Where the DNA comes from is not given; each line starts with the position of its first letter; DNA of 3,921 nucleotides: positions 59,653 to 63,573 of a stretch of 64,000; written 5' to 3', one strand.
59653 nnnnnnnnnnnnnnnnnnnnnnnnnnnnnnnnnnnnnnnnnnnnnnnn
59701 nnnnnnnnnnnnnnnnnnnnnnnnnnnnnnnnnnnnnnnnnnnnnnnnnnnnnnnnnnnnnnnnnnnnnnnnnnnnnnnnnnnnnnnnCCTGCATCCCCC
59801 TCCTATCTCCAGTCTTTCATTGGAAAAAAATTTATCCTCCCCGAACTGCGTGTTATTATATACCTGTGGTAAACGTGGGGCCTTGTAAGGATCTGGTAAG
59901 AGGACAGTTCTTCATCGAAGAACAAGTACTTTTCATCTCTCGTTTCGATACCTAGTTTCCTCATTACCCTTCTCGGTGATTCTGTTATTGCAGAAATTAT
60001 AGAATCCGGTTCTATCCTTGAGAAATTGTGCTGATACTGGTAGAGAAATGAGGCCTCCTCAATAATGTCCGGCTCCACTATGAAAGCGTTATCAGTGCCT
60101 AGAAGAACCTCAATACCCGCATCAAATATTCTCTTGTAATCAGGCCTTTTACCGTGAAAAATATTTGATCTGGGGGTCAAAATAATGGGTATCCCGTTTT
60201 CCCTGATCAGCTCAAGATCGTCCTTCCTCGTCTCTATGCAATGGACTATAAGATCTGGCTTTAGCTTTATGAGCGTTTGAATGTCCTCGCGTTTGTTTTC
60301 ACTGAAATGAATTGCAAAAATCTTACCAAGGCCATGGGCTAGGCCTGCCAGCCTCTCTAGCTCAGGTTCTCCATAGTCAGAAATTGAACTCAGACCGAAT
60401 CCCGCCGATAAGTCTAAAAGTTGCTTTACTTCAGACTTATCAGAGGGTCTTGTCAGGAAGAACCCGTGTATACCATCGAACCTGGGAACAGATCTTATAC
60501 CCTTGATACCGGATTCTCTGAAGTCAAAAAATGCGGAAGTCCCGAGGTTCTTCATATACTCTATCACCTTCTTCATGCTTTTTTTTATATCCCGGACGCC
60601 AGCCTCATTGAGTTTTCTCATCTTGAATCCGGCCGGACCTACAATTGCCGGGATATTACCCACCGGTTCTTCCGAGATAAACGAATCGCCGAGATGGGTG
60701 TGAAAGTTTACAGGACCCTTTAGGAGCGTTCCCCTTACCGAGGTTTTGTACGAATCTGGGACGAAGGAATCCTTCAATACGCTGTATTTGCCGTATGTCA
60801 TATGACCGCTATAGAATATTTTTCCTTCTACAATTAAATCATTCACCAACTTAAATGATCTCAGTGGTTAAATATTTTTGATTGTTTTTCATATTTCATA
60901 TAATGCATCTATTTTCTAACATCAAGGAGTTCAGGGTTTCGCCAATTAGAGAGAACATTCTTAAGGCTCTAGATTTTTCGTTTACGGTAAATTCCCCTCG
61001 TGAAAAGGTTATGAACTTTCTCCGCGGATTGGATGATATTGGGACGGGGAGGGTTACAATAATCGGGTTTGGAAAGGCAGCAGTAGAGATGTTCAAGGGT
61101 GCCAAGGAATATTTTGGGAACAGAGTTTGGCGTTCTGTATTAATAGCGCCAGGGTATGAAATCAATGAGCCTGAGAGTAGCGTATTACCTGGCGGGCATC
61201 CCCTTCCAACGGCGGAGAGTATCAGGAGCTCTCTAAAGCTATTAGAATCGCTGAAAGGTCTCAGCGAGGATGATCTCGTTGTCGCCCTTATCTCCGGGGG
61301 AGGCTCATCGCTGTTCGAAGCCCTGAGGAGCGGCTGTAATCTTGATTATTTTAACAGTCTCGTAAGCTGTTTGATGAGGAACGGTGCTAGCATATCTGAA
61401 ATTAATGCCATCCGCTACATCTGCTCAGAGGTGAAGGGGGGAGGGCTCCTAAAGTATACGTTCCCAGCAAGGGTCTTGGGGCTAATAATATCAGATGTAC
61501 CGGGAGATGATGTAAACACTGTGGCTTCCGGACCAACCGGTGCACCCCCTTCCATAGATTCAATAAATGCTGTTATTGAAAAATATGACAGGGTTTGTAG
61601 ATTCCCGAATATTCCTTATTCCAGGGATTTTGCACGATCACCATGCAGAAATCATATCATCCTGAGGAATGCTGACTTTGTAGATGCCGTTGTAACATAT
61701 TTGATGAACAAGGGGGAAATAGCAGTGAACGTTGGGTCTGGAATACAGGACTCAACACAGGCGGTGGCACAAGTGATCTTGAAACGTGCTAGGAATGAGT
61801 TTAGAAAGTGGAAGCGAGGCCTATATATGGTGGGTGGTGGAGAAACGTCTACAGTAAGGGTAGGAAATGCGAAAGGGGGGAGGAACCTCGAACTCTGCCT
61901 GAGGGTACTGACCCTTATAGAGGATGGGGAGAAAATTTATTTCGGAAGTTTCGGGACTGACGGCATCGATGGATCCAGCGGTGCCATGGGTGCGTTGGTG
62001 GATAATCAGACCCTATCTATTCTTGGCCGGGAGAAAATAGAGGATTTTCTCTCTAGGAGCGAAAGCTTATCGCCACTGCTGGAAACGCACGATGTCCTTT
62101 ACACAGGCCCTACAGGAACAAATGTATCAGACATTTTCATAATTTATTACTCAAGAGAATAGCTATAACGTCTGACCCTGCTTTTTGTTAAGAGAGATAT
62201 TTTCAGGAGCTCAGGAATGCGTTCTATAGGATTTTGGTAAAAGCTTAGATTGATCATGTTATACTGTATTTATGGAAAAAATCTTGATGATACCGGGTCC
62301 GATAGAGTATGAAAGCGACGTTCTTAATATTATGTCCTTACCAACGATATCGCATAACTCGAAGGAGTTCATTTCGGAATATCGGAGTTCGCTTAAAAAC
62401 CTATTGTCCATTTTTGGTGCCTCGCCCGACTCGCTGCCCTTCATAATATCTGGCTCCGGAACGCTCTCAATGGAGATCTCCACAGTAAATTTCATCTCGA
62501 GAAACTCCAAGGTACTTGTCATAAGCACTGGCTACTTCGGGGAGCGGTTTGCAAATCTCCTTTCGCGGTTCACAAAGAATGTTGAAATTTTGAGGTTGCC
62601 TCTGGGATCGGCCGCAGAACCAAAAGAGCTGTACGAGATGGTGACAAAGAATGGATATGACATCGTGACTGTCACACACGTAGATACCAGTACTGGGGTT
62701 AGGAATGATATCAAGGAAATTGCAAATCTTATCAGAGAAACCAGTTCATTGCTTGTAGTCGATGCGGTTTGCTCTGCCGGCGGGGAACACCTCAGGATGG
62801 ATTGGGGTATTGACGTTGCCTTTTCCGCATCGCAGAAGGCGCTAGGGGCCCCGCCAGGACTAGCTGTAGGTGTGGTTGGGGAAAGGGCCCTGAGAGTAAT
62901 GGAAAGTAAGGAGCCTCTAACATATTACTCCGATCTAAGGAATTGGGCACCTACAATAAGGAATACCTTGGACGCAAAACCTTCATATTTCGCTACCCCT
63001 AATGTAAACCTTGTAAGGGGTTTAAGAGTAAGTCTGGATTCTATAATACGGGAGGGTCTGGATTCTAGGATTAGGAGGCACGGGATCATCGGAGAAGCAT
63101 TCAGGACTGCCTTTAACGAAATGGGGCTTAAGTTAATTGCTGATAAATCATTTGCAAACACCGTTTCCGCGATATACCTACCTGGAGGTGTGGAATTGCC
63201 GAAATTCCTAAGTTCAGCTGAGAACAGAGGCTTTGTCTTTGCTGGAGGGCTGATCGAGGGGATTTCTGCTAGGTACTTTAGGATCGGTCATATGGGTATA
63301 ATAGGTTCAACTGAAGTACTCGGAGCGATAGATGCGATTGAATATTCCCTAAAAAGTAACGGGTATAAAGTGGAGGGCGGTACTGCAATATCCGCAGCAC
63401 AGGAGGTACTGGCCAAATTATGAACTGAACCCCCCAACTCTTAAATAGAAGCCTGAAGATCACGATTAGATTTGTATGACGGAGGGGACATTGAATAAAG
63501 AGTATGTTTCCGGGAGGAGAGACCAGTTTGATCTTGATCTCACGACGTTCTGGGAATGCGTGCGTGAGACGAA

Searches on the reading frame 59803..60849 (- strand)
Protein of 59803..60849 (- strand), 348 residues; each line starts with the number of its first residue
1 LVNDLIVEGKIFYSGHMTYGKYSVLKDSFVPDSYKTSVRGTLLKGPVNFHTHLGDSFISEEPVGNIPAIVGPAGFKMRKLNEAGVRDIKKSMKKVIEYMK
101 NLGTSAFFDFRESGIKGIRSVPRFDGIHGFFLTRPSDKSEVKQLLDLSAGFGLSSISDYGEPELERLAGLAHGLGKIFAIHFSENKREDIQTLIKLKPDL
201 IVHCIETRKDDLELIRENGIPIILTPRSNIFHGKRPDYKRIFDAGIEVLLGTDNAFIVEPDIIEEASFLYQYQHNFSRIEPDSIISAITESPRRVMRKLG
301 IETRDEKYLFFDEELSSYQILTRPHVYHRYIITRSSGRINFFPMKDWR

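Call 12: search_protein_families(library=ncbifam, max_evalue=0.000001, proteins=[window:59803-60849:-])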
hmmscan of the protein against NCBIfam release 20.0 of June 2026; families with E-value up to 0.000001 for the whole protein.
window:59803-60849:- (348 aa): 1 family
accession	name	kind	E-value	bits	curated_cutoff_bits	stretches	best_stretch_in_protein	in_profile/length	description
NF005552.0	PRK07213.1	equivalog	4.5e-43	147.6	294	1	45-294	51-328/382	chlorohydrolase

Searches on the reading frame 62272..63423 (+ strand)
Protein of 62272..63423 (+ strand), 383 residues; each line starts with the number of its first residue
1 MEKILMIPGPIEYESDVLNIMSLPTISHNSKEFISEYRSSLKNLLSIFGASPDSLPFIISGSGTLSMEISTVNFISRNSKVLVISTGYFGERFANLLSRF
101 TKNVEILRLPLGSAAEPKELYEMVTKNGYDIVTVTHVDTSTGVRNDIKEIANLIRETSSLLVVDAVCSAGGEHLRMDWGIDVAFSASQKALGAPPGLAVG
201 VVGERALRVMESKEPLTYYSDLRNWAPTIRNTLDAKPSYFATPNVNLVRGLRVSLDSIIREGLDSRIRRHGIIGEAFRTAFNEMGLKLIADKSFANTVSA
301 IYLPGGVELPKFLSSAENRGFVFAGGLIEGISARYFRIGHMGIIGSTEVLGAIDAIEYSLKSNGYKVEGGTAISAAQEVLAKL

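Call 12: search_protein_families(library=ncbifam, max_evalue=0.000001, proteins=[window:62272-63423:+])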
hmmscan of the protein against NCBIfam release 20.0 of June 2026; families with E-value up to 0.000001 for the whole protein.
window:62272-63423:+ (383 aa): 11 families
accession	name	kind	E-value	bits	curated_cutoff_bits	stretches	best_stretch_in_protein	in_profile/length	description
NF045640.1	AspGlyoxATaseBhcA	equivalog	4e-61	207.1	650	1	5-380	7-384/395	L-aspartate--glyoxylate aminotransferase BhcA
NF046070.1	PyrdoxPyrvTramin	equivalog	9e-47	159.7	600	1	5-345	8-348/369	pyridoxamine--pyruvate transaminase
TIGR03301.1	PhnW-AepZ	equivalog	2.2e-39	135.8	360.8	1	4-357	1-352/355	2-aminoethylphosphonate aminotransferase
NF010006.0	PRK13479.1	equivalog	2.4e-31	109.2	296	1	2-364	5-365/369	2-aminoethylphosphonate--pyruvate transaminase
TIGR02326.1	transamin_PhnW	equivalog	3.8e-27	95.3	400.8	1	3-360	4-360/363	2-aminoethylphosphonate--pyruvate transaminase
TIGR01366.1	serC_3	equivalog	7.5e-12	45.1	401.65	1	30-268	39-264/361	phosphoserine transaminase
TIGR04343.1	egtE_PLP_lyase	equivalog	1.5e-10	40.5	400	1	47-254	66-260/370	ergothioneine biosynthesis PLP-dependent enzyme EgtE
TIGR01977.1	am_tr_V_EF2568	hypoth_equivalog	1.1e-08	34.6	377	1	30-204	42-214/376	cysteine desulfurase family protein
TIGR01979.1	sufS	subfamily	2.4e-07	30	475.1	1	116-263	148-293/403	SufS family cysteine desulfurase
NF005047.0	PRK06460.1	equivalog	6.7e-07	28.5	501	1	60-201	68-203/376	hypothetical protein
NF003764.0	PRK05355.1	equivalog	9.7e-07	28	253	0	21-215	34-218/357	3-phosphoserine/phosphohydroxythreonine transaminase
